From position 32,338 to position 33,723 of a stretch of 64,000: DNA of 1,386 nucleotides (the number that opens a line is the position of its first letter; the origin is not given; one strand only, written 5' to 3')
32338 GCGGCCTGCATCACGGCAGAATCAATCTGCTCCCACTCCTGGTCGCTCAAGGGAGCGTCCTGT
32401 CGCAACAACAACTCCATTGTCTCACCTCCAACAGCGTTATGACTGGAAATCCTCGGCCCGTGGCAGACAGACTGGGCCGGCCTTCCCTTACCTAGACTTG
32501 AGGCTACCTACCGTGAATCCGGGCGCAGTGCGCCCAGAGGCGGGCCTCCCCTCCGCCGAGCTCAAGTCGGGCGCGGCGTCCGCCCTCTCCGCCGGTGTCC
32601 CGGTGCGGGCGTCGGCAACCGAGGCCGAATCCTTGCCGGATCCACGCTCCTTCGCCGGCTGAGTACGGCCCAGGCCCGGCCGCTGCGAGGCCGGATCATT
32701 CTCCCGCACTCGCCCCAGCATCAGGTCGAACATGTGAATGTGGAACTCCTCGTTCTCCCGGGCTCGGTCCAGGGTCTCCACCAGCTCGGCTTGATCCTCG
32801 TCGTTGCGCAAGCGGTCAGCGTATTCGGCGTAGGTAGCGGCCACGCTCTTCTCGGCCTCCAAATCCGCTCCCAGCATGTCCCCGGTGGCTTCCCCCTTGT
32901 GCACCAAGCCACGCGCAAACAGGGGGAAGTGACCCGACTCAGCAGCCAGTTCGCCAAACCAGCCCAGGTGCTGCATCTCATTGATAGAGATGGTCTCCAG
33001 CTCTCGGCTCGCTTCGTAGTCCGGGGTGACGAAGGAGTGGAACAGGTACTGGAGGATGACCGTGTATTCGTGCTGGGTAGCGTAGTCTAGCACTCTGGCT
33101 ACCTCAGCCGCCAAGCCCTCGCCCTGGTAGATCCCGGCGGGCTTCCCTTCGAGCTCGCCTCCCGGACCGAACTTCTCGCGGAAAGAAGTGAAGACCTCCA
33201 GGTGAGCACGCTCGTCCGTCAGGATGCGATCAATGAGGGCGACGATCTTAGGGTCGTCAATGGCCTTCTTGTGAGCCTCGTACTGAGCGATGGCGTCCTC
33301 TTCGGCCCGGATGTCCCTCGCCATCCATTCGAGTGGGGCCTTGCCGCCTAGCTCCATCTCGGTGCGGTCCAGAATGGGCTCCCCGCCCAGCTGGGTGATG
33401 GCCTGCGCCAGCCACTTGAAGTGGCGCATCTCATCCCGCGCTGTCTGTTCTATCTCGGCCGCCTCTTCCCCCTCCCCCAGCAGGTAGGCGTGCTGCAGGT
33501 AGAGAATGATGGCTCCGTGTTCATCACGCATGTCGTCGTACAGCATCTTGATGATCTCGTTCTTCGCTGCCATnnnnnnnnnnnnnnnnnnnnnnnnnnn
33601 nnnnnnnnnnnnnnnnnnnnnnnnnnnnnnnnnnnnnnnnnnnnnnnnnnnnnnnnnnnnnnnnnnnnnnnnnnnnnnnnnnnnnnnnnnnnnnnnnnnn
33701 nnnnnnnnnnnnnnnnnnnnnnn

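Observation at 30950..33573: Encapsulin nanocompartment operon with a tandem-ferritin-like cargo carrying a TVGSLK targeting tag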

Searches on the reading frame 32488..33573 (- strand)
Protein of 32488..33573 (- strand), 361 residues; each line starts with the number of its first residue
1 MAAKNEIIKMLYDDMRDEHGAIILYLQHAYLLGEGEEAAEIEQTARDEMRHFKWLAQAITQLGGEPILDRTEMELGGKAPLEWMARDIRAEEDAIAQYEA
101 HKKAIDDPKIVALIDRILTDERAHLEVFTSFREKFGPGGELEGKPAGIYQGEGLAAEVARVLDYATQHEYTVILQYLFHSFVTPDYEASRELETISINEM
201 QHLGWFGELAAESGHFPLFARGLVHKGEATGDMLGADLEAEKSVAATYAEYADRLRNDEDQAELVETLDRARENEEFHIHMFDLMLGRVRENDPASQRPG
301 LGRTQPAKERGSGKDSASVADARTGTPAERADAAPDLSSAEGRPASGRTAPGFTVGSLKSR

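Call 3: search_protein_families(library=pfam, proteins=[window:32488-33573:-], max_evalue=0.01)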
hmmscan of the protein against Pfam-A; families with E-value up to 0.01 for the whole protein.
window:32488-33573:- (361 aa): 5 families
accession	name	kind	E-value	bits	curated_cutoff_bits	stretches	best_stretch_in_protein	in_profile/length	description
PF00210.30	Ferritin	-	1.8e-13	51.1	24.5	2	8-133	1-137/142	Ferritin-like domain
PF12902.13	Ferritin-like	-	5.3e-10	40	22.3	2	18-73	8-66/221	Ferritin-like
PF02915.23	Rubrerythrin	-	2.5e-09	38.1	22.8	1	18-129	10-134/137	Rubrerythrin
PF03232.19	COQ7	-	2.1e-06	27.9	23.5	0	17-64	13-61/169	Ubiquinone biosynthesis protein COQ7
PF13668.12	Ferritin_2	-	0.00052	20.6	24.7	1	36-128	40-132/138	Ferritin-like domain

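Call 4: search_protein_families(library=ncbifam, proteins=[window:32488-33573:-], max_evalue=0.01)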
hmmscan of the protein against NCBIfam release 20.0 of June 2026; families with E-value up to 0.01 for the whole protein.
window:32488-33573:- (361 aa): 5 families
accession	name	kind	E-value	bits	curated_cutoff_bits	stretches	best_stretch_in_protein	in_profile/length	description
NF058679.1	EncB_fam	subfamily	2.5e-09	37.2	90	1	74-129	15-70/117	encapsulin nanocompartment ferritin-likeEncB family encapsulin nanocompartment ferritin-like cargo protein cargo protein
TIGR04535.1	ferrit_encaps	subfamily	1.8e-06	27.9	125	1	85-128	19-62/114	encapsulin-associated ferritin-like protein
TIGR00754.1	bfr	equivalog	2.8e-05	24.2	125.55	0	1-127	1-133/157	bacterioferritin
NF040955.1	Arch_DPS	equivalog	0.0028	17.3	250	0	7-73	18-87/177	DNA protection during starvation protein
NF009990.0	PRK13456.1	equivalog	0.0038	16.8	158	0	28-131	45-163/188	DNA protection protein DPS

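Call 5: search_solved_structures(query=window:32488-33573:-, max_evalue=1, show_alignments=2)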
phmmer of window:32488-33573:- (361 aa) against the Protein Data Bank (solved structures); distinct sequences matched with E-value up to 1: 24.
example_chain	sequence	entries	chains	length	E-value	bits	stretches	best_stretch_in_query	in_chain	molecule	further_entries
9viw_A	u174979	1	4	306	2.3e-32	116.2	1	4-285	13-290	Bacterioferritin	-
9qq4_A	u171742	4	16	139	8.1e-11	45.3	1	6-129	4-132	Bacterioferritin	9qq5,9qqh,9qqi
1nf4_A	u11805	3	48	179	4.2e-08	36.4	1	6-134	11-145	bacterioferritin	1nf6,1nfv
3gvy_A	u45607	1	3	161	1.1e-05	28.4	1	6-140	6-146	Bacterioferritin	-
8w1d_A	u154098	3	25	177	0.00011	25.2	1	4-126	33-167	DPS-LIKE PROTEIN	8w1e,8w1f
1jgc_A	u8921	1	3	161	0.00013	24.9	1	6-139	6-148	bacterioferritin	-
2qqy_A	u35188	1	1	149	0.00018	24.5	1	5-128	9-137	Sigma B operon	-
8sqo_A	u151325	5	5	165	0.00042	23.2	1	5-133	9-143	Bacterioferritin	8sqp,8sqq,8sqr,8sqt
9gzu_A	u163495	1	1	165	0.00053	22.9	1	5-133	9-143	Bacterioferritin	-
3fvb_A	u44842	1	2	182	0.00072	22.5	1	5-133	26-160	Bacterioferritin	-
3uof_A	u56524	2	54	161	0.008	19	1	5-133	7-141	Bacterioferritin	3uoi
3qb9_A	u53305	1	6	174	0.0083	19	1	5-133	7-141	Bacterioferritin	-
2wtl_A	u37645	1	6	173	0.01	18.7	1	5-133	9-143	BACTERIOFERRITIN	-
7s8t_A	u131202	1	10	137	0.039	16.8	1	86-140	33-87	EncC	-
3bkn_A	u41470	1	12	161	0.052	16.4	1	5-129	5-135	Bacterioferritin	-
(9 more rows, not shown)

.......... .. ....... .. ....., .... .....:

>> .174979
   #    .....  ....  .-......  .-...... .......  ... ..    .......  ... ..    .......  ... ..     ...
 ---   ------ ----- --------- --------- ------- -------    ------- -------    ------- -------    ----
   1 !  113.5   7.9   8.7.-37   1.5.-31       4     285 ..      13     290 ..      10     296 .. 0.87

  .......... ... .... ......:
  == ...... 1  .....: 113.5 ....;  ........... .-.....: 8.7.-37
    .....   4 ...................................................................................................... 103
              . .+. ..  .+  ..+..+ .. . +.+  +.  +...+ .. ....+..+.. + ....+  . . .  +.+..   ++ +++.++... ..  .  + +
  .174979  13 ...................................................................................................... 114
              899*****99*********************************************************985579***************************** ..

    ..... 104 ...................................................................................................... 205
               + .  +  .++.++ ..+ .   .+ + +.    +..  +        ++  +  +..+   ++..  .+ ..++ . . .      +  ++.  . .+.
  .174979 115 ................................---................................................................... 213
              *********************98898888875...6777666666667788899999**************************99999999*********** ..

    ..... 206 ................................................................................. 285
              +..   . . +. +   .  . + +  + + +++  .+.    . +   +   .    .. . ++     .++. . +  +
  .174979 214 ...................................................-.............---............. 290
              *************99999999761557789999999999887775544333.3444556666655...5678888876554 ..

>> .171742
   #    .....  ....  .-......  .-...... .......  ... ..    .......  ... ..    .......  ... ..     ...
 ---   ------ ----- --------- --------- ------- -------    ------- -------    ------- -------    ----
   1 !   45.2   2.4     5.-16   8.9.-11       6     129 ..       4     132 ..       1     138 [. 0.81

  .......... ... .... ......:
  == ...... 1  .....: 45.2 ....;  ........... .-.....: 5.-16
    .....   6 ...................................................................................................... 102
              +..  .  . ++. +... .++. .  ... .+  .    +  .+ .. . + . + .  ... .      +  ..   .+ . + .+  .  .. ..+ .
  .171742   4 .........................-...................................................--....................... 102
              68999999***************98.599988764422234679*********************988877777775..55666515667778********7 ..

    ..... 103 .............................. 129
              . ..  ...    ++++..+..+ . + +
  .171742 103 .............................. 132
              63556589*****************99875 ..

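Call 18: find_encoding_contigs(protein=window:32488-33573:-, flank=6000, max_places=6)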
Protein window:32488-33573:- (361 aa): 2 contigs read that carry it; 1 place shown.
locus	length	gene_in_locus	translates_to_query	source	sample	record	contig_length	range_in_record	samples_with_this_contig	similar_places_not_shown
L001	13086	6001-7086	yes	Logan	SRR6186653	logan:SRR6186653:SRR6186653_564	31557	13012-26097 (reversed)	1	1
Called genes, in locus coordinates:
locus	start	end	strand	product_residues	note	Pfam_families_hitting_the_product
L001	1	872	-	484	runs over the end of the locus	PF07005:SBD_N, PF17042:NBD_C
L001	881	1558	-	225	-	PF01177:Asp_Glu_race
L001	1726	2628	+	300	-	PF02826:2-Hacid_dh_C (weak), PF03446:NAD_binding_2, PF03807:F420_oxidored (weak), PF14833:NAD_binding_11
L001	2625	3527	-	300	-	-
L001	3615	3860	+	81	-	-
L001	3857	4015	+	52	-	-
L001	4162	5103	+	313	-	PF13413:HTH_25, PF13560:HTH_31, PF13464:RodZ_C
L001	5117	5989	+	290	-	PF01261:AP_endonuc_2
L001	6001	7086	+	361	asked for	PF00210:Ferritin, PF02915:Rubrerythrin, PF03232:COQ7 (faint), PF12902:Ferritin-like (faint)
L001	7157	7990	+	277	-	PF04454:Linocin_M18, PF25209:Phage_capsid_4 (weak)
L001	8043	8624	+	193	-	PF02915:Rubrerythrin (weak)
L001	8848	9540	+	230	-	PF04474:DUF554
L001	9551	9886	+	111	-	PF07883:Cupin_2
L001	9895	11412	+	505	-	PF00370:FGGY_N, PF02782:FGGY_C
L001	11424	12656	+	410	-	PF02811:PHP, PF13263:PHP_C (weak)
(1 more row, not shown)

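Call 19: find_homologous_proteins(query=window:32488-33573:-, max_evalue=0.00001)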
Query window:32488-33573:- (361 aa): 1088 proteins with E <= 0.00001 among 8000 candidates; the best 120 are listed.
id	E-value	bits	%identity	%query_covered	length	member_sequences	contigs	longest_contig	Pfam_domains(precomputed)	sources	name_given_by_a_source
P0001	7.0e-235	797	100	100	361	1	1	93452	PF02915.24,PF12902.14,PF00210.31,PF03232.20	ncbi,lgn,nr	ncbi:MAG: ferritin-like domain-containing protein [Anaerolineae bacterium]|nr:ferritin-like domain-c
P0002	1.8e-133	464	62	99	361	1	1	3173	PF02915.24,PF05067.19,PF12902.14,PF00210.31,PF13668.13,PF03232.20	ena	-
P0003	1.0e-132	461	63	99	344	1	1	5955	PF02915.24,PF12902.14,PF00210.31,PF03232.20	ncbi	-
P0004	6.0e-132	459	64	100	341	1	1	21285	PF12902.14,PF00210.31,PF13668.13,PF03232.20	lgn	-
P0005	3.4e-131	456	64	100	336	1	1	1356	PF02915.24,PF12902.14,PF00210.31,PF03232.20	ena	-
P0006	9.4e-126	438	60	99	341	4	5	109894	PF02915.24,PF12902.14,PF00210.31,PF13668.13,PF03232.20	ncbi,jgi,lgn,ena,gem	-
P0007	2.8e-125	437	66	87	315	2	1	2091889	PF02915.24,PF12902.14,PF00210.31,PF13668.13,PF03232.20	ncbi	-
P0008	1.7e-122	427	59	99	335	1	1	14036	PF02915.24,PF12902.14,PF00210.31,PF13668.13,PF03232.20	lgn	-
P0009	2.0e-115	404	61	86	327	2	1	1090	PF02915.24,PF12902.14,PF00210.31,PF13668.13,PF03232.20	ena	-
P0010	2.7e-115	404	68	80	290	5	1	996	PF00210.31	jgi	jgi:rubrerythrin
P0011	5.9e-115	403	62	86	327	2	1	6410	PF02915.24,PF12902.14,PF00210.31,PF03232.20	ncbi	ncbi:MAG: ferritin-like domain-containing protein [Anaerolineae bacterium]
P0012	2.9e-114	400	63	86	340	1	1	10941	PF02915.24,PF12902.14,PF00210.31,PF13668.13,PF03232.20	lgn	-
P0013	7.5e-114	399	56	100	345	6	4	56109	PF02915.24,PF12902.14,PF00210.31,PF03232.20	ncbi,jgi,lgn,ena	jgi:bacterioferritin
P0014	1.0e-113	399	61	86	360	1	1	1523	PF02915.24,PF12902.14,PF00210.31,PF03232.20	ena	-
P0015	5.2e-113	396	56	99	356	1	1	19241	PF02915.24,PF12902.14,PF00210.31,PF13668.13,PF03232.20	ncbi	ncbi:MAG: ferritin-like domain-containing protein [Anaerolineae bacterium]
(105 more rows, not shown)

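Call 23: find_related_loci(query=A1, collection=genome_contigs, flank=5000)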
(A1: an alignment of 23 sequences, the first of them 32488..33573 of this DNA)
Query A1 (361 aa) in genome_contigs; peptide patterns used: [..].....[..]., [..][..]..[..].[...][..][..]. (x = any residue, [..] = any of these).
454 stretches matched a pattern; 421 encode a relative of the query (tblastn E <= 1e-3); the best 80 are kept; 80 distinct loci.
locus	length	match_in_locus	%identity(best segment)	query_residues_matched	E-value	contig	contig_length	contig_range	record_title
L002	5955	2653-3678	63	1-358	2e-138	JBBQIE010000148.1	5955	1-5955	MAG: Anaerolineae bacterium isolate Co_metawrap_836 Cmw_836_k141_10912177_length_5955_cov_7.0000, whole genome shotgun s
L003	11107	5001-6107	60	1-351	7e-123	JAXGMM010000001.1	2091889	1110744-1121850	MAG: Anaerolineae bacterium isolate AnMBR.bin232 bin232_1, whole genome shotgun sequence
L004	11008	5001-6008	56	1-358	3e-119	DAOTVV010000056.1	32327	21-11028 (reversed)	MAG TPA_asm: Anaerolineae bacterium isolate H111_82 k127_1516196, whole genome shotgun sequence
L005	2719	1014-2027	61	1-359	1e-124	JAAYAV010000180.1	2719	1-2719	MAG: Anaerolineae bacterium isolate AS06rmzACSIP_193 124589_AS06, whole genome shotgun sequence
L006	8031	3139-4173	56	1-360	3e-114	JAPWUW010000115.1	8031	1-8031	MAG: Anaerolineae bacterium isolate RSWS13 scaffold_2078_c1, whole genome shotgun sequence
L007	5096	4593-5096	80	1-168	1e-79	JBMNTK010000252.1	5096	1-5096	MAG: Anaerolineae bacterium isolate SBF912SR1HQ0001 scaffold_56668_c1, whole genome shotgun sequence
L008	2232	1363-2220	49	1-290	6e-82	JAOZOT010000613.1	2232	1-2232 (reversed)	MAG: Anaerolineae bacterium isolate GMC4.maxbin2.235_sub GMC4_128541_length_2232_cov_34.112081, whole genome shotgun seq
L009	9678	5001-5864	49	1-292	1e-78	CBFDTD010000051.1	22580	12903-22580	MAG TPA_asm: uncultured bacterium isolate SRR6823440_binner13_Refined_23 genome assembly, contig: ERZ650341.1126, whole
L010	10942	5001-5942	46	4-314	6e-78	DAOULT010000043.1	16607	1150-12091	MAG TPA_asm: Anaerolineae bacterium isolate W31_52 k127_960231, whole genome shotgun sequence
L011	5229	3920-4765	48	6-290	4e-77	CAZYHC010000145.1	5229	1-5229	MAG TPA_asm: uncultured Anaerolineales bacterium isolate binchicken_co294_99 genome assembly, contig: NODE_12723_length_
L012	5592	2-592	65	159-359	1e-76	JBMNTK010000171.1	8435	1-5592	MAG: Anaerolineae bacterium isolate SBF912SR1HQ0001 scaffold_29446_c1, whole genome shotgun sequence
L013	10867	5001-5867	48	1-302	2e-75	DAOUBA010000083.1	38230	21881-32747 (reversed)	MAG TPA_asm: Anaerolineae bacterium isolate H67_700 k125_606665, whole genome shotgun sequence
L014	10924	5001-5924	44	1-312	3e-75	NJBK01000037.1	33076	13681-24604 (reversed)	MAG: Chloroflexi bacterium B3_Chlor 889, whole genome shotgun sequence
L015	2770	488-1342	44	1-289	6e-76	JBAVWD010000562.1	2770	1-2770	MAG: Anaerolineae bacterium isolate MFD01591_ilm_asm_bin2 k127_42346, whole genome shotgun sequence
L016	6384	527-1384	47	1-292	1e-74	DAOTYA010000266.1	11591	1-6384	MAG TPA_asm: Anaerolineae bacterium isolate H23_299 k115_718677, whole genome shotgun sequence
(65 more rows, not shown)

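Call 34: predict_structure(alignment_id=A1)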
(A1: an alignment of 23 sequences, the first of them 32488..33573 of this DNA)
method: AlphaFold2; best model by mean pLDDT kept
length: 361 residues; sequences in the alignment: 23
mean_pLDDT: 79.2   pTM: 0.74
mean pLDDT of the five models: 79.2, 78.5, 78.1, 77.2, 75.8
residues with pLDDT >= 90: 189; 70-90: 79; 50-70: 25; < 50: 68
segments of 3 or more residues with pLDDT < 50: 296-301, 303-307, 309-361
pLDDT, mean of each block of 10 residues (from residue 1): 91 94 88 85 92 93 89 65 87 97 96 98 96 79 53 81 95 93 85 92 91 83 83 94 98 97 98 98 92 55 48 37 33 35 34 31 32
secondary structure, 60 per line:
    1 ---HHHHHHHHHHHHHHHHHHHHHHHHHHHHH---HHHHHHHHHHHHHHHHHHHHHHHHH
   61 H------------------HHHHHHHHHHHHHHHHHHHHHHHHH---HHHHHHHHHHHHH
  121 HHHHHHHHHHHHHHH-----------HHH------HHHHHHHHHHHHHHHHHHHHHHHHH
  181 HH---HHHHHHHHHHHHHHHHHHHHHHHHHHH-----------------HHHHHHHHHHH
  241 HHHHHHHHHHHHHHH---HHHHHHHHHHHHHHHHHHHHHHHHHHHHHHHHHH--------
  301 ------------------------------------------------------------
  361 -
elements in order: H4-32 H36-61 H80-104 H108-135 H156-182 H186-212 H230-255 H259-292

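Call 38: fold_search(model_id=the predicted structure, library=pdb)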
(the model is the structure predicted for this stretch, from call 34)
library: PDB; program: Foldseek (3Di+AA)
matches with E <= 10: 880; with E <= 0.001: 6
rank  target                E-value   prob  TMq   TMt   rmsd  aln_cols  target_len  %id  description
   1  9qq4_B                2.1e-04  1.00  0.34  0.85   2.1       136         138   32  Mini-bacterioferritin from Candidatus Methanoperedens species BLZ2 as isolated form at 1.07-A resolution (released 2026-04-01)
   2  9qq4_A                2.3e-04  1.00  0.33  0.85   2.1       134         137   32  Mini-bacterioferritin from Candidatus Methanoperedens species BLZ2 as isolated form at 1.07-A resolution (released 2026-04-01)
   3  9qq5_E                3.4e-04  1.00  0.34  0.87   2.0       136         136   32  Mini-bacterioferritin from Candidatus Methanoperedens species BLZ2 in a partially oxidized state (released 2026-04-01)
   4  1nf4_A                5.5e-04  1.00  0.36  0.75   1.3       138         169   29  X-Ray Structure of the Desulfovibrio desulfuricans bacterioferritin: the diiron site in different states (reduced stru (released 2003-04-01)
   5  8sqq                  7.4e-04  1.00  0.36  0.77   1.9       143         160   26  Crystal Structure of Bacterioferritin (Bfr) from Brucella abortus (Apo Cubic Form 2, F16L mutant) (released 2023-05-17)
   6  8sqp                  7.8e-04  1.00  0.36  0.80   2.3       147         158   25  Crystal Structure of Bacterioferritin (Bfr) from Brucella abortus (Apo, F16L mutant) (released 2023-05-17)
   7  1jgc_A                1.0e-03  1.00  0.35  0.77   2.9       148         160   25  The 2.6 A Structure Resolution of Rhodobacter capsulatus Bacterioferritin with Metal-free Dinuclear Site and Heme Iron (released 2002-01-09)
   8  5xx9_E                1.1e-03  1.00  0.36  0.78   2.4       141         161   26  Crystal structure of Bacterioferritin (released 2018-07-11)
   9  8sqr                  1.1e-03  1.00  0.35  0.77   2.5       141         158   26  Crystal Structure of Bacterioferritin (Bfr) from Brucella abortus (iron bound, F16L mutant) (released 2023-05-17)
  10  3fvb_A                1.2e-03  1.00  0.36  0.78   1.9       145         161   26  Crystal structure of ferritin (bacterioferritin) from Brucella melitensis (released 2009-02-03)
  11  8sqo                  1.4e-03  1.00  0.36  0.79   2.6       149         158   26  Crystal Structure of Bacterioferritin (Bfr) from Brucella abortus (magnesium bound, F16L mutant) (released 2023-05-17)
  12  3gvy_B                1.4e-03  1.00  0.36  0.79   5.1       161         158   25  Crystal structure of bacterioferritin from R.sphaeroides (released 2009-12-22)
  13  9gzu                  1.6e-03  1.00  0.36  0.77   1.9       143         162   26  Crystal structure of apo-bacterioferritin (Bfr) from Brucella melitentsis (released 2025-10-15)
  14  3gvy_A                1.8e-03  1.00  0.37  0.80   2.7       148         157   27  Crystal structure of bacterioferritin from R.sphaeroides (released 2009-12-22)
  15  5xx9_B                2.1e-03  1.00  0.36  0.79   2.3       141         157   26  Crystal structure of Bacterioferritin (released 2018-07-11)
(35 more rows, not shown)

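Call 61: search_protein_families(library=phrogs, proteins=[window:32488-33573:-], max_evalue=0.001)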
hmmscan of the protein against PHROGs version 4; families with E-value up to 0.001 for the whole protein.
window:32488-33573:- (361 aa): 1 family
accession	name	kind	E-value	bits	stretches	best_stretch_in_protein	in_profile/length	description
phrog_7573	-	unknown function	2.4e-06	28.2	0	84-129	129-174/248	-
